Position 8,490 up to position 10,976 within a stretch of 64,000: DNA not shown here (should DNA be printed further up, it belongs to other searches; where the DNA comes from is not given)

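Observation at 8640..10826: P1B-ATPase with CPD instead of CPC/CPH TM metal-binding motif, plus CPxHPE/CPxCG N-terminal domain and Met-rich stretch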

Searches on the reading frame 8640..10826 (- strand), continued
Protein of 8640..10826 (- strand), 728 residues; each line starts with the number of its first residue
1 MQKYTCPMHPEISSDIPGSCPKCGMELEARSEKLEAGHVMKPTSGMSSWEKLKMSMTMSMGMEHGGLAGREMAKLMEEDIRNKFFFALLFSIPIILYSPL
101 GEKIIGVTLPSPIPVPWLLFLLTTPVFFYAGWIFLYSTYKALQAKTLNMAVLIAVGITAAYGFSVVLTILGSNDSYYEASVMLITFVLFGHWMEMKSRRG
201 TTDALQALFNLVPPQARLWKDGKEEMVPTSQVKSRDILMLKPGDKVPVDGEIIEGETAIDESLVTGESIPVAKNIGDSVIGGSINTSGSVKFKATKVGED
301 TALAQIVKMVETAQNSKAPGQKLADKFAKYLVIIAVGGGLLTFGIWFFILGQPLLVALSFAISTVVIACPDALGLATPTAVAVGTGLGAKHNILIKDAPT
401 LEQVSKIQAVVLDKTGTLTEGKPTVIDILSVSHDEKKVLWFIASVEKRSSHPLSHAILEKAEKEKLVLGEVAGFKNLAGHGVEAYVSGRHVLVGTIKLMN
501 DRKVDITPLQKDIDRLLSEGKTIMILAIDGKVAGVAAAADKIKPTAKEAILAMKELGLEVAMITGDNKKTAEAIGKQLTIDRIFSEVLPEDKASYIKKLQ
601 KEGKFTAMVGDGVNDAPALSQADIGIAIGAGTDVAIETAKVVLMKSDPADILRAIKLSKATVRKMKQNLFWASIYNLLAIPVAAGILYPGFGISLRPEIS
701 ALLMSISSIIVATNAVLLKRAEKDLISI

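Call 93: predict_structure(alignment_id=A3)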
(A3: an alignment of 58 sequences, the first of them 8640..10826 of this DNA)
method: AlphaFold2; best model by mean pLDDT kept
length: 728 residues; sequences in the alignment: 58
mean_pLDDT: 64.5   pTM: 0.47
mean pLDDT of the five models: 64.5, 58.6, 56.3, 56.0, 55.4
residues with pLDDT >= 90: 19; 70-90: 296; 50-70: 217; < 50: 196
segments of 3 or more residues with pLDDT < 50: 31-41, 54-73, 145-149, 192-214, 260-269, 281-285, 298-329, 366-390, 672-728
pLDDT, mean of each block of 10 residues (from residue 1): 73 80 79 38 59 45 34 49 63 68 70 73 70 60 49 58 63 54 53 45 33 58 67 72 59 62 39 62 52 61 37 34 45 56 68 55 49 37 39 62 81 83 83 84 83 82 86 80 88 87 87 86 88 88 86 88 85 87 80 83 87 76 77 62 76 77 58 47 44 44 45 42 38
secondary structure, 60 per line:
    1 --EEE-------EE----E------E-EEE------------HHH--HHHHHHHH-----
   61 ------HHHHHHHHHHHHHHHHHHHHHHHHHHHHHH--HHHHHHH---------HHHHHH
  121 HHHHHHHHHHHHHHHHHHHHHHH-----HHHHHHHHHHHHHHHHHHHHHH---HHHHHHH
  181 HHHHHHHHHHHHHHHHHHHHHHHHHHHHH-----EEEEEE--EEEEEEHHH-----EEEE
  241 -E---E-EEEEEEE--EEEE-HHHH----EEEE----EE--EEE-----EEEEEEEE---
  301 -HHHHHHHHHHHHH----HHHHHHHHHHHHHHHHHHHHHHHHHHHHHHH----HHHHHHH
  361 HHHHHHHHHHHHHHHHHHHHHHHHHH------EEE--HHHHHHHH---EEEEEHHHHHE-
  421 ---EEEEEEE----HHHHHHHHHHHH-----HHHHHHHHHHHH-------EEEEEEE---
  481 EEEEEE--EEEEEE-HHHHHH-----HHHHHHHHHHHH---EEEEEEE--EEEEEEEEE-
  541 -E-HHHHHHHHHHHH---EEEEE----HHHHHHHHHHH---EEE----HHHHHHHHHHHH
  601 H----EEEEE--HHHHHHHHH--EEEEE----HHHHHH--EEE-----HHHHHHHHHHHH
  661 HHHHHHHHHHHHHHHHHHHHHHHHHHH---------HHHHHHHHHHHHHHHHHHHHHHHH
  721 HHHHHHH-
elements in order (helices of 4 or more, strands of 3 or more residues): E3-5 E28-30 H48-55 H67-96 H99-105 H115-143 H149-170 H174-209 E215-220 E223-228 E237-240 E248-254 E257-260 H262-265 E270-273 E282-284 E290-297 H302-314 H319-349 H354-386 E393-395 H398-405 E409-413 H414-418 E424-430 H435-446 H452-463 E471-477 E481-486 E489-494 H496-501 H507-518 E522-528 E531-539 H544-555 E559-563 H568-578 E582-584 H589-601 E606-610 H613-621 E624-628 H633-638 E641-643 H649-687 H697-727
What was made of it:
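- On P1B-type (heavy-metal) P-type ATPase: The secondary structure of the AlphaFold model shows helices at the expected places (call 93), but confidence in the membrane region is low (pLDDT below 50 in TM4 and TM5-6).
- The structural model was too uncertain in the membrane region to examine the site (call 93).
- Tried and rejected: Structure: an AlphaFold2 model built on a 58-sequence alignment was poor (mean pLDDT 64.5, pTM 0.47, TM4 and TM5-6 below 50) (call 93).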
